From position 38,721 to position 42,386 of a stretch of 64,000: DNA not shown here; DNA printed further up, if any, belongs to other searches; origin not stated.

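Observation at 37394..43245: CbbQ/NorQ-type MoxR ATPase - metallophosphoesterase - giant CbbO/NorD-like VWA protein cassette with no obvious client enzyme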

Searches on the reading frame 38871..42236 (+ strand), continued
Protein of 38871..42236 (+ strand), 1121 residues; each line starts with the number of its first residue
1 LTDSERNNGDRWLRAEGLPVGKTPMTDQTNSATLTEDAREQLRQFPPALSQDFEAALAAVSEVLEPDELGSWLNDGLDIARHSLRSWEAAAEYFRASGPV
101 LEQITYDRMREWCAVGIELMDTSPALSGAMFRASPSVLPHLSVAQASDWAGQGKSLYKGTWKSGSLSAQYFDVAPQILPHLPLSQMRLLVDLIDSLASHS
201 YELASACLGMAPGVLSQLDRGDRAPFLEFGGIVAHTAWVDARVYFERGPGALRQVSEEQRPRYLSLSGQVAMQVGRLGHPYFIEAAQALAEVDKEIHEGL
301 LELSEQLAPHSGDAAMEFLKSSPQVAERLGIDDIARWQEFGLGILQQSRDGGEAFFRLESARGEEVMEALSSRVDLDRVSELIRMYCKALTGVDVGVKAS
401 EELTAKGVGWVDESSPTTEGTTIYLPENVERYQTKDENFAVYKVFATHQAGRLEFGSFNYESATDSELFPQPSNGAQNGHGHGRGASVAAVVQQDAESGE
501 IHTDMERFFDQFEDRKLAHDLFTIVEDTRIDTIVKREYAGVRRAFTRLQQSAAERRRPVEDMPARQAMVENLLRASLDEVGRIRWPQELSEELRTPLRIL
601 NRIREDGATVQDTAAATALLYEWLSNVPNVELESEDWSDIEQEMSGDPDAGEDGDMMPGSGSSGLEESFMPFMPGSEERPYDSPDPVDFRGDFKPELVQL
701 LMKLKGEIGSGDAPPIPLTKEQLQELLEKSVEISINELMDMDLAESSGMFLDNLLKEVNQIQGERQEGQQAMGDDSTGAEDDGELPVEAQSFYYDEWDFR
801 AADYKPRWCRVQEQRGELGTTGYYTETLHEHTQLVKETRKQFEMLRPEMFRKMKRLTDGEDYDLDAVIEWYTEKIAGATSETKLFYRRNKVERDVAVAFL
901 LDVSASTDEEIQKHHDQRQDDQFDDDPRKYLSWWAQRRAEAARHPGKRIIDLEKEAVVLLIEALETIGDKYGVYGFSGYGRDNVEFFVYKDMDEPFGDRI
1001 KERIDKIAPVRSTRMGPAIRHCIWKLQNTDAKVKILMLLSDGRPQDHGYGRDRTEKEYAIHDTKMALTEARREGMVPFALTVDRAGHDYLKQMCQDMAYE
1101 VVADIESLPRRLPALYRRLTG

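Call 29: find_related_loci(query=window:38940-42236:+, collection=genome_contigs, flank=10000)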
Query window:38940-42236:+ (1098 aa) in genome_contigs; peptide patterns used: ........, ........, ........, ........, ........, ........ (x = any residue, [..] = any of these).
206 stretches matched a pattern; 175 encode a relative of the query (tblastn E <= 1e-3); the best 80 are kept; 80 distinct loci.
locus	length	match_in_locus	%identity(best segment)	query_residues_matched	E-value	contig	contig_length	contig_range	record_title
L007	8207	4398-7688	91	1-1098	0e+0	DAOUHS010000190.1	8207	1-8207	MAG TPA_asm: Dehalococcoidia bacterium isolate S18_105 64099, whole genome shotgun sequence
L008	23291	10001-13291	91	1-1098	0e+0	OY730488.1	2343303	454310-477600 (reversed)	MAG: Dehalococcoidia bacterium isolate c17ab466-9012-4dfd-ba8a-0af8548777ee genome assembly, chromosome: 1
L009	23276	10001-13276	92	8-1098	0e+0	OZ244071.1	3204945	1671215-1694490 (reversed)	MAG: Dehalococcoidia bacterium isolate 772cc28d-f118-45af-92c8-bcb28103da5b genome assembly, chromosome: 1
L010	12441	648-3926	91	1-1098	0e+0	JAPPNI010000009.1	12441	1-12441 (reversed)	MAG: Chloroflexota bacterium isolate RHO3_bin_68 NODE_6724_length_12441_cov_32.883982, whole genome shotgun sequence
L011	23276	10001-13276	92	8-1098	0e+0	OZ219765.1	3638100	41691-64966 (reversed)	MAG: Dehalococcoidia bacterium isolate 2efd49d1-a845-418d-b650-c606456da4a2 genome assembly, chromosome: 2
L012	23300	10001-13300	91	1-1098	0e+0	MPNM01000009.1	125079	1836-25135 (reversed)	MAG: Chloroflexi bacterium bin125 NODE_215_length_125079_cov_22.0079_ID_429, whole genome shotgun sequence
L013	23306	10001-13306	91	1-1098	0e+0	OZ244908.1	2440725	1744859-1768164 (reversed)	MAG: Dehalococcoidia bacterium isolate 4e1ca7e8-23ed-493e-8853-47fc69ff5430 genome assembly, chromosome: 1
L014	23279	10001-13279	91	1-1098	0e+0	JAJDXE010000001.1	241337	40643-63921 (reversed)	MAG: Dehalococcoidia bacterium isolate jk18x25bins.9 k141_177877, whole genome shotgun sequence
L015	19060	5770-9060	91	1-1098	0e+0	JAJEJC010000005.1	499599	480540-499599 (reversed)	MAG: Dehalococcoidia bacterium isolate p16x63bins.52 k141_636841, whole genome shotgun sequence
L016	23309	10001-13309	90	1-1098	0e+0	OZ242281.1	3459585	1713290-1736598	MAG: Dehalococcoidia bacterium isolate 5b41c312-3693-4c79-a24d-842b6111755b genome assembly, chromosome: 1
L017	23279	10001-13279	90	1-1098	0e+0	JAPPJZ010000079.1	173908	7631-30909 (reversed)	MAG: Chloroflexota bacterium isolate RHO2_bin_60 NODE_118_length_173908_cov_14.406550, whole genome shotgun sequence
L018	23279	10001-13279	91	1-1098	0e+0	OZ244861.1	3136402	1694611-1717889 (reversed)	MAG: Dehalococcoidia bacterium isolate c89b5861-ddb0-43db-8093-953e815e1e37 genome assembly, chromosome: 1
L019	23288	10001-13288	91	1-1098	0e+0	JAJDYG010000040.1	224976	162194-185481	MAG: Dehalococcoidia bacterium isolate jk18x34bins.13 k141_169919, whole genome shotgun sequence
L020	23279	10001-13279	90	1-1098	0e+0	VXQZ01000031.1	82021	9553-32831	MAG: Chloroflexi bacterium isolate SB0664_bin_20 NODE_291_length_82021_cov_52.150440, whole genome shotgun sequence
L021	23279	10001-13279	90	1-1098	0e+0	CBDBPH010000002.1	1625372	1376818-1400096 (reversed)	MAG: Dehalococcoidia bacterium isolate 745030fc-1ee1-449d-a068-ea6b321db757 genome assembly, contig: contig_2, whole gen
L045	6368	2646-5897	71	6-1097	0e+0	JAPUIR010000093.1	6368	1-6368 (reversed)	MAG: Chloroflexota bacterium isolate KW1-S08_30 KW1-S08_30_cg93, whole genome shotgun sequence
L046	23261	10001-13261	67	1-1097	0e+0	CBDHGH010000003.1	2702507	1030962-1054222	MAG: Dehalococcoidia bacterium isolate 575575bf-984b-4cd3-a7b8-18ad3858fffb genome assembly, contig: contig_3, whole gen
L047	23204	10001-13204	68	16-1097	0e+0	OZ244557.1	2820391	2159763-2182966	MAG: Dehalococcoidia bacterium isolate 17c548fc-85ac-4b32-8eac-b178c1b3bdc7 genome assembly, chromosome: 1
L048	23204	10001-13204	68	15-1097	0e+0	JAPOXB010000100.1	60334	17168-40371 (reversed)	MAG: Chloroflexota bacterium isolate COS3_bin_15 NODE_206_length_60334_cov_15.3411, whole genome shotgun sequence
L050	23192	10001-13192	67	16-1097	0e+0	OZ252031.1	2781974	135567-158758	MAG: Dehalococcoidia bacterium isolate dff2a26e-0c85-4687-84f1-4c242d812589 genome assembly, chromosome: 1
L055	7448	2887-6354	52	1-1097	0e+0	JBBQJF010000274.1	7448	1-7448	MAG: Dehalococcoidia bacterium isolate Co_metawrap_750 Cmw_750_k141_20065084_length_7448_cov_10.9891, whole genome shotg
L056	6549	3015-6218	55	18-1097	0e+0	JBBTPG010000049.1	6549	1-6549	MAG: Chloroflexota bacterium isolate H52-bin102_1 H52_bin102_1_000000000049, whole genome shotgun sequence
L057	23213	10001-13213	53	17-1097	0e+0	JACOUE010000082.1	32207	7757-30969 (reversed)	MAG: Chloroflexi bacterium isolate NC_groundwater_62_Pr7_S-0.65um_68_13 FFV18_Sp65_scaffold_431795, whole genome shotgun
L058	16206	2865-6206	54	11-1097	0e+0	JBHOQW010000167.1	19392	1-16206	MAG: Dehalococcoidia bacterium isolate A0_35 coassembly_Ak141_679373, whole genome shotgun sequence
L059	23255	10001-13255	53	1-1097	0e+0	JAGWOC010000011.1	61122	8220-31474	MAG: Chloroflexota bacterium isolate REEB247 contig-150_672, whole genome shotgun sequence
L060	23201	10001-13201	67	16-1097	0e+0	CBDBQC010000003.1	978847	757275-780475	MAG: Dehalococcoidia bacterium isolate 3b5922da-460a-4212-a651-5a23880356d2 genome assembly, contig: contig_3, whole gen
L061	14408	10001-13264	68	1-1097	0e+0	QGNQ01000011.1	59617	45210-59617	MAG: Chloroflexi bacterium isolate TK10-74A Ga0133547_10002092, whole genome shotgun sequence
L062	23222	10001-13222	55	11-1097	0e+0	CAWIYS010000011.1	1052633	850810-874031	MAG: uncultured Chloroflexia bacterium isolate MFD05942.bin.2.242 genome assembly, contig: contig_5139, whole genome sho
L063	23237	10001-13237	52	17-1097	0e+0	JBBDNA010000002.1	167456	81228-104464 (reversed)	MAG: Dehalococcoidia bacterium isolate LejiaB_68_106 Lejia_B_115_length_167456_cov_67, whole genome shotgun sequence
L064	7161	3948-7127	52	17-1097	0e+0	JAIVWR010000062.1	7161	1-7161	MAG: Acidobacteriota bacterium isolate HYP3_US_01_6 NODE_6251_length_7161_cov_0.332386, whole genome shotgun sequence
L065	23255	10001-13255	53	17-1097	0e+0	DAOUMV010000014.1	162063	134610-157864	MAG TPA_asm: Dehalococcoidia bacterium isolate W92_284 k127_486322, whole genome shotgun sequence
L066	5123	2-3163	54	33-1097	0e+0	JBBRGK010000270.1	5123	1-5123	MAG: Dehalococcoidia bacterium isolate Co_metawrap_2621 Cmw_2621_k141_16425453_length_5123_cov_7.0000, whole genome shot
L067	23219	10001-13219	53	13-1097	0e+0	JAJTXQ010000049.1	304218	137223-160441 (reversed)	MAG: Dehalococcoidia bacterium isolate DTUCFX13 49-Genome44, whole genome shotgun sequence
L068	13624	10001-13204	54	18-1097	0e+0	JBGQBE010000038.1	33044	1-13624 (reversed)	MAG: Dehalococcoidia bacterium isolate OBJ2_061818_130_14 k141_889783_length_33044_cov_13.9867, whole genome shotgun seq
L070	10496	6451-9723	53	11-1097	0e+0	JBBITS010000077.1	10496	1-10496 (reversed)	MAG: Chloroflexota bacterium isolate STF170223_bin_401 NODE_2248_length_10496_cov_4.708936, whole genome shotgun sequenc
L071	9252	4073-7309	51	17-1097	0e+0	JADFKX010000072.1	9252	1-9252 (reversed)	MAG: Chloroflexota bacterium isolate B4T1B11 B4T1B11_NODE1414, whole genome shotgun sequence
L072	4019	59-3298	53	9-1097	0e+0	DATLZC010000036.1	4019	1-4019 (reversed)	MAG TPA_asm: Dehalococcoidia bacterium isolate SMAG_U13288 k141_558584, whole genome shotgun sequence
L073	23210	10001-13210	54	13-1097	0e+0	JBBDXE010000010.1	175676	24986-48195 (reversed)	MAG: Dehalococcoidia bacterium isolate LejiaD_68_21 Lejia_D_163_length_175676_cov_12, whole genome shotgun sequence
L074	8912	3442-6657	52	9-1097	0e+0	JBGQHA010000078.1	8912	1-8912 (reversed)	MAG: Dehalococcoidia bacterium isolate OBJ2_061818_090_14 k141_308695_length_8912_cov_45.2340, whole genome shotgun sequ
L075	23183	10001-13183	53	24-1097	0e+0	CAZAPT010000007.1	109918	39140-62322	MAG TPA_asm: uncultured Dehalococcoidia bacterium isolate binchicken_co185_280 genome assembly, contig: NODE_233_length_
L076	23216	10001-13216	52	9-1097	0e+0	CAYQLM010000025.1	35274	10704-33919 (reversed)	MAG TPA_asm: uncultured Dehalococcoidia bacterium isolate SRP119689_co1_20 genome assembly, contig: NODE_1473_length_352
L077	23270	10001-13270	53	22-1097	0e+0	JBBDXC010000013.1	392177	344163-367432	MAG: Dehalococcoidia bacterium isolate LejiaD_65_29 Lejia_D_24_length_392177_cov_17, whole genome shotgun sequence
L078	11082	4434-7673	53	9-1097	0e+0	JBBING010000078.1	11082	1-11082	MAG: Chloroflexota bacterium isolate BQF170218_bin_250 NODE_2829_length_11082_cov_7.163598, whole genome shotgun sequenc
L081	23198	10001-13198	52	14-1097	0e+0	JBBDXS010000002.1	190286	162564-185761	MAG: Dehalococcoidia bacterium isolate LejiaD_66_34 Lejia_D_143_length_190286_cov_21, whole genome shotgun sequence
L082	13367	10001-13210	53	15-1097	0e+0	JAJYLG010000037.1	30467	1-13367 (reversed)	MAG: Chloroflexi bacterium isolate DBS2-1.bin66 NODE_2532_length_30467_cov_2.134838, whole genome shotgun sequence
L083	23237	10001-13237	52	7-1097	0e+0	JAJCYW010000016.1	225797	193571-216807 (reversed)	MAG: Chloroflexota bacterium isolate OFTM331 OFTM331_15, whole genome shotgun sequence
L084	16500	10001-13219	53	14-1097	0e+0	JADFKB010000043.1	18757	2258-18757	MAG: Chloroflexota bacterium isolate B45T1L10 B45T1L10_NODE4149, whole genome shotgun sequence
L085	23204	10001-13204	51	17-1097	0e+0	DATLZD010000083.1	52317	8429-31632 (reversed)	MAG TPA_asm: Dehalococcoidia bacterium isolate SMAG_U13289 k141_27527, whole genome shotgun sequence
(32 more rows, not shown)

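Call 35: search_protein_families(library=pfam, proteins=[L076:5023-5742:+, L076:5775-6281:+, L076:6324-7682:+, L076:7679-8023:+, L076:8757-9896:-, L083:5970-6629:+, L083:7591-8289:+, L083:8359-9117:+, L083:9240-9947:+, L076:13229-14488:-], max_evalue=0.001)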
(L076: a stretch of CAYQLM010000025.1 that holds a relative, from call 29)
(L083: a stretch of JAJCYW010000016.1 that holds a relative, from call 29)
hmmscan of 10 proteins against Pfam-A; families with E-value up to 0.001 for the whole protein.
L076:5023-5742:+ (239 aa): 1 family
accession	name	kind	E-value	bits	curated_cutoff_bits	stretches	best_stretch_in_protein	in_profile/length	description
PF00160.26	Pro_isomerase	-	9.8e-34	117.3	21.7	1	92-232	2-144/159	Cyclophilin type peptidyl-prolyl cis-trans isomerase/CLD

L076:5775-6281:+ (168 aa): 1 family
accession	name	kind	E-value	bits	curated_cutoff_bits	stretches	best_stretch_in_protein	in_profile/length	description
PF00160.26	Pro_isomerase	-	4.5e-36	124.9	21.7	1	32-158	3-141/159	Cyclophilin type peptidyl-prolyl cis-trans isomerase/CLD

L076:6324-7682:+ (452 aa): 0 families

L076:7679-8023:+ (114 aa): 0 families

L076:8757-9896:- (379 aa): 5 families
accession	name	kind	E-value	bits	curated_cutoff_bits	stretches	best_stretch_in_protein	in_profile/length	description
PF14870.12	PSII_BNR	-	3.3e-14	53.3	27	2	98-178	38-117/303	Photosynthesis system II assembly factor YCF48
PF02012.26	BNR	-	2.5e-12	45.3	27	0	333-343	2-12/12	BNR/Asp-box repeat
PF15902.12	Sortilin-Vps10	-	5.1e-10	39.2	33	1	193-301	3-113/446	Sortilin, neurotensin receptor 3,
PF13088.12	BNR_2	-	1.4e-06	28.3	31.4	0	234-365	85-222/277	BNR repeat-like domain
PF13360.13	PQQ_2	-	0.00071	19.7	27.6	0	173-235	29-86/233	Outer membrane protein assembly factor BamB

L083:5970-6629:+ (219 aa): 1 family
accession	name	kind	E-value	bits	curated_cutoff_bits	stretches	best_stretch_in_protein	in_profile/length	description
PF00160.26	Pro_isomerase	-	3.6e-41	141.5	21.7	1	83-212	3-144/159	Cyclophilin type peptidyl-prolyl cis-trans isomerase/CLD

L083:7591-8289:+ (232 aa): 2 families
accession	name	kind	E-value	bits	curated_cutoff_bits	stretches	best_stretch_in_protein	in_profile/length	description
PF12690.13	BsuPI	-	1.6e-21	76.5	22.9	1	118-203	13-93/101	Intracellular proteinase inhibitor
PF00404.24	Dockerin_1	-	6.5e-08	33.1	22.9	1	39-91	2-55/57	Dockerin type I domain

L083:8359-9117:+ (252 aa): 0 families

L083:9240-9947:+ (235 aa): 1 family
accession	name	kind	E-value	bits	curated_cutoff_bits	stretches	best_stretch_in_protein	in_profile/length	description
PF12690.13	BsuPI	-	2.9e-18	66.1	22.9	1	113-208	11-95/101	Intracellular proteinase inhibitor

L076:13229-14488:- (419 aa): 3 families
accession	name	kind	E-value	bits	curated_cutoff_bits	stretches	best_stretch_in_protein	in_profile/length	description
PF13432.12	TPR_16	-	2.8e-05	24.9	32.7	1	285-355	4-62/65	Tetratricopeptide repeat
PF13174.12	TPR_6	-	3.1e-05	24.8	26.3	0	325-355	1-31/33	Tetratricopeptide repeat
PF07719.23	TPR_2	-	4.8e-05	23.6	27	0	324-355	1-32/34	Tetratricopeptide repeat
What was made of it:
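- Tried and rejected: They are cyclophilins, BsuPI-like and BNR proteins, and are not recurrent (call 35).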
